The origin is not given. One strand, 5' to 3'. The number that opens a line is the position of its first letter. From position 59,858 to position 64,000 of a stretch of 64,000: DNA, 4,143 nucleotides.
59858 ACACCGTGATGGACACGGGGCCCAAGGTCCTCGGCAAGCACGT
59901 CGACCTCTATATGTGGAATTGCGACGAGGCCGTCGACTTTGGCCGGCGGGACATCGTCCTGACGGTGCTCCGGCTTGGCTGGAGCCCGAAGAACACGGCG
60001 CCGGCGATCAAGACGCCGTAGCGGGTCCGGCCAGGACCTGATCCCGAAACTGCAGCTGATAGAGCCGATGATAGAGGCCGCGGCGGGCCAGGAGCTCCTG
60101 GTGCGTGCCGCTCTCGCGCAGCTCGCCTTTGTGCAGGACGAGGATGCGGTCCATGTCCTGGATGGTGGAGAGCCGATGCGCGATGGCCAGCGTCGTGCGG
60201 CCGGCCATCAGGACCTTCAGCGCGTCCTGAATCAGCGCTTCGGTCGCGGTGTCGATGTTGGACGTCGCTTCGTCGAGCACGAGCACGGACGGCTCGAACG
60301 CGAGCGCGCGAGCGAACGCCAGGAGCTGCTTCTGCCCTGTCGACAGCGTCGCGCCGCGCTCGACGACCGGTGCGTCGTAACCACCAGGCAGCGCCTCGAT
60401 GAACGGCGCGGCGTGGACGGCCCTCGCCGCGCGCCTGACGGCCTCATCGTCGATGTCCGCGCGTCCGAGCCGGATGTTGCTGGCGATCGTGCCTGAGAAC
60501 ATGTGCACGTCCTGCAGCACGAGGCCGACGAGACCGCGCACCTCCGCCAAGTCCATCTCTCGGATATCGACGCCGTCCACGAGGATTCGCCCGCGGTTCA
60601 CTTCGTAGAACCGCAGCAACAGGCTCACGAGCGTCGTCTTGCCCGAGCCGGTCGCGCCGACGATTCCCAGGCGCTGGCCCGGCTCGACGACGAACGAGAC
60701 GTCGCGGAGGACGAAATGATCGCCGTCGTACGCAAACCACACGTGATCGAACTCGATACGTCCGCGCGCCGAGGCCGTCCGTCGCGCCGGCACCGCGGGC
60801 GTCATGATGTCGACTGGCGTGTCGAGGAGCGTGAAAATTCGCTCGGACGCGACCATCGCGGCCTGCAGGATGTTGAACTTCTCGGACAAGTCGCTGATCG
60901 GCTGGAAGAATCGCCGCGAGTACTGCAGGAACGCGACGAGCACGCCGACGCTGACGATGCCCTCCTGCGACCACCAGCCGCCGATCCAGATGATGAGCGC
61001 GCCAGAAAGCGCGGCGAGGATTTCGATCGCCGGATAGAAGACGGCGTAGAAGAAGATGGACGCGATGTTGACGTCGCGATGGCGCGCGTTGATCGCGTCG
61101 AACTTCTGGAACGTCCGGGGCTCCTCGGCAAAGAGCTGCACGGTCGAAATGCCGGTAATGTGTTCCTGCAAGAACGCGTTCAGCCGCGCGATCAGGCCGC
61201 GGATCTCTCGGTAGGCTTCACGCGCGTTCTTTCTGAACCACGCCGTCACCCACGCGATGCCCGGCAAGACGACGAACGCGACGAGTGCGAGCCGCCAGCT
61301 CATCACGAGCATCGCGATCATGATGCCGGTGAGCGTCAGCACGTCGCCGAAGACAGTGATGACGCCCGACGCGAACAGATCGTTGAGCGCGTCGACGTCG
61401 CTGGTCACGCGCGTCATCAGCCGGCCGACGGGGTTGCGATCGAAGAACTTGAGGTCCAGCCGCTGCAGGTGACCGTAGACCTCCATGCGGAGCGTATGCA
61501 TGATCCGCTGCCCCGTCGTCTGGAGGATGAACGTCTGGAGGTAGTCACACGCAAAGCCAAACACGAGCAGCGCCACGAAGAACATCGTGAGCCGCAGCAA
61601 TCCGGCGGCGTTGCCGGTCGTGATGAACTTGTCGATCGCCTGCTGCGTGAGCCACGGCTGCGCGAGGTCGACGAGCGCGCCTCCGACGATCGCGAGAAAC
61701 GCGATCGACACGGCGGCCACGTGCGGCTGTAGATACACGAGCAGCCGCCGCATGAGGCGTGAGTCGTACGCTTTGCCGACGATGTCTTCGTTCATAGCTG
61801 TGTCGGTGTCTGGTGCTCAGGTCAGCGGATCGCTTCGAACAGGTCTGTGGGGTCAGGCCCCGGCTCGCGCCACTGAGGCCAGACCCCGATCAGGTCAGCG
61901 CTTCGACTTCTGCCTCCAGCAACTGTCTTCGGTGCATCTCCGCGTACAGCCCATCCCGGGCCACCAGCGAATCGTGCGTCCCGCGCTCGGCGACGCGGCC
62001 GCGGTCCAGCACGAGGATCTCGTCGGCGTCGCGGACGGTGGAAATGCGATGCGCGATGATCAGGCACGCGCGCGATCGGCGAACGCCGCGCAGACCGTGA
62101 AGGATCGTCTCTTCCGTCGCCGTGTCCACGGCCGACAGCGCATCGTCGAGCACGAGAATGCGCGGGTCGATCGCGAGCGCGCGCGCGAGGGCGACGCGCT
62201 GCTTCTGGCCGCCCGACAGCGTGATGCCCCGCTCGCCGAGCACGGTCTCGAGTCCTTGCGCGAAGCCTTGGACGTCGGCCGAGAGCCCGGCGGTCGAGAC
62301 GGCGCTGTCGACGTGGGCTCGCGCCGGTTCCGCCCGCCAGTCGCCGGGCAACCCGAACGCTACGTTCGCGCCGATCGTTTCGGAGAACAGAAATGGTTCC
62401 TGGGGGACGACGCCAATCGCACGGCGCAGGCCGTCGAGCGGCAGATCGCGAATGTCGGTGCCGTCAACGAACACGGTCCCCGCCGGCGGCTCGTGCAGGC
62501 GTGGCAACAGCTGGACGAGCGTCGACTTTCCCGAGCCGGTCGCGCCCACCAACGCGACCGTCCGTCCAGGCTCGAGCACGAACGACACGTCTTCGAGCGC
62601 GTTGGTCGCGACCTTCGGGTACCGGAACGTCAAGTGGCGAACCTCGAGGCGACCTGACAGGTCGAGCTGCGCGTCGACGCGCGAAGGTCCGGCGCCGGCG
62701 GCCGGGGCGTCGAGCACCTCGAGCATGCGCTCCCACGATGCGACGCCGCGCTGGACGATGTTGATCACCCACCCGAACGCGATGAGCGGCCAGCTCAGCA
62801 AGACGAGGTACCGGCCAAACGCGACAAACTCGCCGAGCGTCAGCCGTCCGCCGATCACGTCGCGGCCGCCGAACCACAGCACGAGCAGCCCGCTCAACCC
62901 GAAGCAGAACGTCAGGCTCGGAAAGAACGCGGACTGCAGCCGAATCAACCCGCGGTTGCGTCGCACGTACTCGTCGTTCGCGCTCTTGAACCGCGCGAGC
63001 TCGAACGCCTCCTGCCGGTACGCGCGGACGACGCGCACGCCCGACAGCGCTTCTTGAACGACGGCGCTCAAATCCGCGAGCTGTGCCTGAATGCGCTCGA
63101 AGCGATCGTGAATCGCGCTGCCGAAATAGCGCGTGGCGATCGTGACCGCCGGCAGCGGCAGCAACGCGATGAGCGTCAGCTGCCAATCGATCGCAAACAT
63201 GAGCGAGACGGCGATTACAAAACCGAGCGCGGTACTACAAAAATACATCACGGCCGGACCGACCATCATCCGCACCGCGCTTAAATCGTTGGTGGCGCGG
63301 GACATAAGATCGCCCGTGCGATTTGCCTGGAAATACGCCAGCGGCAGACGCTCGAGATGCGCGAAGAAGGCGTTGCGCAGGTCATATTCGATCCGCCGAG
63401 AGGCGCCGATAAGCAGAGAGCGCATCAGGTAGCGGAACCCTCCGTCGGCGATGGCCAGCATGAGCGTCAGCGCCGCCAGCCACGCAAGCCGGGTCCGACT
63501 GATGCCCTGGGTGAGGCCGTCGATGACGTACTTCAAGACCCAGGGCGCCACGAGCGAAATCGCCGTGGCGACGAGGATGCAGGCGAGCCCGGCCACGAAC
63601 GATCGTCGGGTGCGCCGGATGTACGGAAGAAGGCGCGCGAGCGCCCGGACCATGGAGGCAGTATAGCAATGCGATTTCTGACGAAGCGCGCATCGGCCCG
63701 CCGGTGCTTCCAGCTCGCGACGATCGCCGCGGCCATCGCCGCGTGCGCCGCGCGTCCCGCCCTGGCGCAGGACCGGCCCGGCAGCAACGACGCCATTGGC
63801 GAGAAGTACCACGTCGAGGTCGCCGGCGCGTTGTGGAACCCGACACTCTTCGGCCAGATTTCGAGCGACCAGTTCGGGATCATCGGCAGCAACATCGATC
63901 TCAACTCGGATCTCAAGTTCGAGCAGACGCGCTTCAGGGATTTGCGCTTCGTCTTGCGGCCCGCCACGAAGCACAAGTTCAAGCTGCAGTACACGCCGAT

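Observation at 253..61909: Gene-boundary hairpin / tandem 'word-repeat' elements at 12 or more loci, with several shared sequence families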

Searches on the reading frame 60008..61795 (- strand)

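Call 46: search_protein_families(library=pfam, proteins=[window:60008-61795:-])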
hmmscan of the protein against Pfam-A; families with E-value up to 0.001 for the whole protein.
window:60008-61795:- (595 aa): 5 families
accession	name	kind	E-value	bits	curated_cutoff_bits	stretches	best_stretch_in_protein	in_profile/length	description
PF00664.28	ABC_membrane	-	1.1e-61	209.4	28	1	31-299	3-273/274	ABC transporter transmembrane region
PF00005.33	ABC_tran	-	1.4e-27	97.4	25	1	363-512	1-137/137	ABC transporter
PF13191.12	AAA_16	-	0.00012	23.1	32.6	1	378-528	29-158/167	AAA ATPase domain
PF02463.25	SMC_N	-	0.00017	21.6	40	0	404-555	111-212/220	RecF/RecN/SMC N terminal domain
PF13304.12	AAA_21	-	0.00088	19.9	27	0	472-527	228-284/304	AAA domain, putative AbiEii toxin, Type IV TA system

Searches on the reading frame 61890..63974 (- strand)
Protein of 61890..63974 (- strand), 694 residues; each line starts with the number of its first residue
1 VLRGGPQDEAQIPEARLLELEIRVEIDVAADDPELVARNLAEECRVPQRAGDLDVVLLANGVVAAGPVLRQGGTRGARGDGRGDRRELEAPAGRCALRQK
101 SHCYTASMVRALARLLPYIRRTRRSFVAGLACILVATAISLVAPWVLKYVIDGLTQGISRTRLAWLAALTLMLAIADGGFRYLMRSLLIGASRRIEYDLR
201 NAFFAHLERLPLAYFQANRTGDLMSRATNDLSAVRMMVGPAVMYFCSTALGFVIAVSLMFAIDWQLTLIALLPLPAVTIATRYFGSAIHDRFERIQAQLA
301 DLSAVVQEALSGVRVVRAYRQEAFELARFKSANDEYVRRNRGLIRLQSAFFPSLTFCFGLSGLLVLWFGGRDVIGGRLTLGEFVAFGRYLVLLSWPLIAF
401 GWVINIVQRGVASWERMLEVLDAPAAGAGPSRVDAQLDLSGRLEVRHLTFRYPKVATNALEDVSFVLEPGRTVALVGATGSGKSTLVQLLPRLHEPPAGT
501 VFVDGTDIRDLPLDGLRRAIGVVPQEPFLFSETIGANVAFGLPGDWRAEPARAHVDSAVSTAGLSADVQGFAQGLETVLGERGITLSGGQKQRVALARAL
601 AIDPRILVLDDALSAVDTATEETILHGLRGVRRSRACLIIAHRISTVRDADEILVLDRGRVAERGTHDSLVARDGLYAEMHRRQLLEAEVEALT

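Call 46: search_protein_families(library=pfam, proteins=[window:61890-63974:-])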
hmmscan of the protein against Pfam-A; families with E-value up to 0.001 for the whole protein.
window:61890-63974:- (694 aa): 4 families
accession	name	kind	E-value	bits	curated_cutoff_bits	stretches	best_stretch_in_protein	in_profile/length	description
PF00664.28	ABC_membrane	-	7.2e-53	180.5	28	1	128-397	3-274/274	ABC transporter transmembrane region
PF00005.33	ABC_tran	-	1.3e-29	104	25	1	460-613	1-136/137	ABC transporter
PF02463.25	SMC_N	-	1.1e-05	25.4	40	0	585-654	136-209/220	RecF/RecN/SMC N terminal domain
PF13191.12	AAA_16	-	0.00032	21.7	32.6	1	471-623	25-151/167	AAA ATPase domain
